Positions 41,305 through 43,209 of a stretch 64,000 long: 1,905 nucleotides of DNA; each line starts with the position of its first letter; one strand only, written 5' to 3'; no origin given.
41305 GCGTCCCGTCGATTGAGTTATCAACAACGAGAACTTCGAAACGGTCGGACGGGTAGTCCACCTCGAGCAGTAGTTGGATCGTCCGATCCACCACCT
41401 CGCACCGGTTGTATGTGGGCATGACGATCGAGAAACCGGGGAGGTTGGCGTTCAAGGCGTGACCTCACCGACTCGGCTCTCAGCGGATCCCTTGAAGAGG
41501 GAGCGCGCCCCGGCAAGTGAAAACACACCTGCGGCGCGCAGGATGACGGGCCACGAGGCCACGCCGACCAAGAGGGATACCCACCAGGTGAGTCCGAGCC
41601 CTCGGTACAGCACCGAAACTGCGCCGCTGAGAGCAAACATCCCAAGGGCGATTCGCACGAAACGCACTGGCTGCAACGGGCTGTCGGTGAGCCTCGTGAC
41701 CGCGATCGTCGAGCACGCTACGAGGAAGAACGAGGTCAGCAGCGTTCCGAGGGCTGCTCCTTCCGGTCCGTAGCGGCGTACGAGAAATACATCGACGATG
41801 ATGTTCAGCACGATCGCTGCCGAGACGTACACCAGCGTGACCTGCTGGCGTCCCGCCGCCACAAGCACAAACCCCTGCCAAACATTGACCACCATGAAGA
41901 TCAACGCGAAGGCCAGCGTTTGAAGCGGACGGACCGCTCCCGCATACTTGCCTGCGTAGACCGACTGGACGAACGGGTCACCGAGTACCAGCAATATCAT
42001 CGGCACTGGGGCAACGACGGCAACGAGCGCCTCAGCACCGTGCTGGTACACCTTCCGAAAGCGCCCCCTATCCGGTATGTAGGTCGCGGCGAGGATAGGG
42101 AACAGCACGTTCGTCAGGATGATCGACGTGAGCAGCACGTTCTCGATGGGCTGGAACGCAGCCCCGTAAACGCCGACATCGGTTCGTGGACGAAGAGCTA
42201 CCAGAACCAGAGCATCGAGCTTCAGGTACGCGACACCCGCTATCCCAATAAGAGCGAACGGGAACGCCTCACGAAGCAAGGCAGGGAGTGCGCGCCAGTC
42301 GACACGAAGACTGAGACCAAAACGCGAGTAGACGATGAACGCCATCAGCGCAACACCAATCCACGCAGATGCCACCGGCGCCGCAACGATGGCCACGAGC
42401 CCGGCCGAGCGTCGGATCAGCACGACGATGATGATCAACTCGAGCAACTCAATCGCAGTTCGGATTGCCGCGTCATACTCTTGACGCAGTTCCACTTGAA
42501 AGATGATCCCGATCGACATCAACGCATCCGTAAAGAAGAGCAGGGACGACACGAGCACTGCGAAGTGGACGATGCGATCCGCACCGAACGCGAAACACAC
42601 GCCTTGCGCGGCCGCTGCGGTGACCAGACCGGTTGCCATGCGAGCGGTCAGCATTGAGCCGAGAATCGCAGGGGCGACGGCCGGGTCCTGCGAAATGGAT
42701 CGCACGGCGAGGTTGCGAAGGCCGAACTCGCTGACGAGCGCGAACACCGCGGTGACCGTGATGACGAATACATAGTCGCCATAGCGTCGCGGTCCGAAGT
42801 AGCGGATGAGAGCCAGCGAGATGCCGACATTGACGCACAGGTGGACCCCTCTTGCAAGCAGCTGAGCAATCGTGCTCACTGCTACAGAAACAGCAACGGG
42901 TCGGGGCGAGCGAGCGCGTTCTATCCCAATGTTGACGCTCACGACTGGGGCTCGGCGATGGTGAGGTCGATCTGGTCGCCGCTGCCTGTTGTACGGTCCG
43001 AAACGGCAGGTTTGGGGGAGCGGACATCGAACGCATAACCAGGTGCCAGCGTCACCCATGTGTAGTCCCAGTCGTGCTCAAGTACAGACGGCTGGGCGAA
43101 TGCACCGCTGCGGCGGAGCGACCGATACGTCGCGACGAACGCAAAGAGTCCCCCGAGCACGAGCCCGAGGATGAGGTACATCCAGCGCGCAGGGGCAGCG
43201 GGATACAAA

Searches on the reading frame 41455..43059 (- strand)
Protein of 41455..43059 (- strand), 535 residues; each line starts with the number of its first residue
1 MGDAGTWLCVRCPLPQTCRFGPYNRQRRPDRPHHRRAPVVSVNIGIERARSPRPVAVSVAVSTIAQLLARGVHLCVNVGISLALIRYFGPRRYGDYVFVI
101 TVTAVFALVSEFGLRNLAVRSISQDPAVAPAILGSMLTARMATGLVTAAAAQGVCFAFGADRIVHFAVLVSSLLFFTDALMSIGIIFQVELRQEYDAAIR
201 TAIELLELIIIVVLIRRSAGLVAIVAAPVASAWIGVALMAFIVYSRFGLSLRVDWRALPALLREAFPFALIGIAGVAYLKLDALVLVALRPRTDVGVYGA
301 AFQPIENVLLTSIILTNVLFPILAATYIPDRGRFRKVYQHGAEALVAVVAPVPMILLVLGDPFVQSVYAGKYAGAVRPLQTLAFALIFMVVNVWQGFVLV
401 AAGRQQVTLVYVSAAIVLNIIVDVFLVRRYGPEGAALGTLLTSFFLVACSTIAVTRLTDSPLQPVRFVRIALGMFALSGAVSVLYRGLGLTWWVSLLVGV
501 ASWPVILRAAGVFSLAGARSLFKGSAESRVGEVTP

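Call 72: search_protein_families(library=pfam, proteins=[window:41455-43059:-], max_evalue=0.00001)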
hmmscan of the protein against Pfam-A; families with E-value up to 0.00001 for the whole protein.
window:41455-43059:- (535 aa): 2 families
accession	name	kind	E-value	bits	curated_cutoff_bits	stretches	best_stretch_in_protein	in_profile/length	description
PF13440.11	Polysacc_synt_3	-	8.6e-17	61.7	23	1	84-376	2-292/293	Polysaccharide biosynthesis protein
PF01943.22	Polysacc_synt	-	4e-12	46.6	28.2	1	59-324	5-271/274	Polysaccharide biosynthesis protein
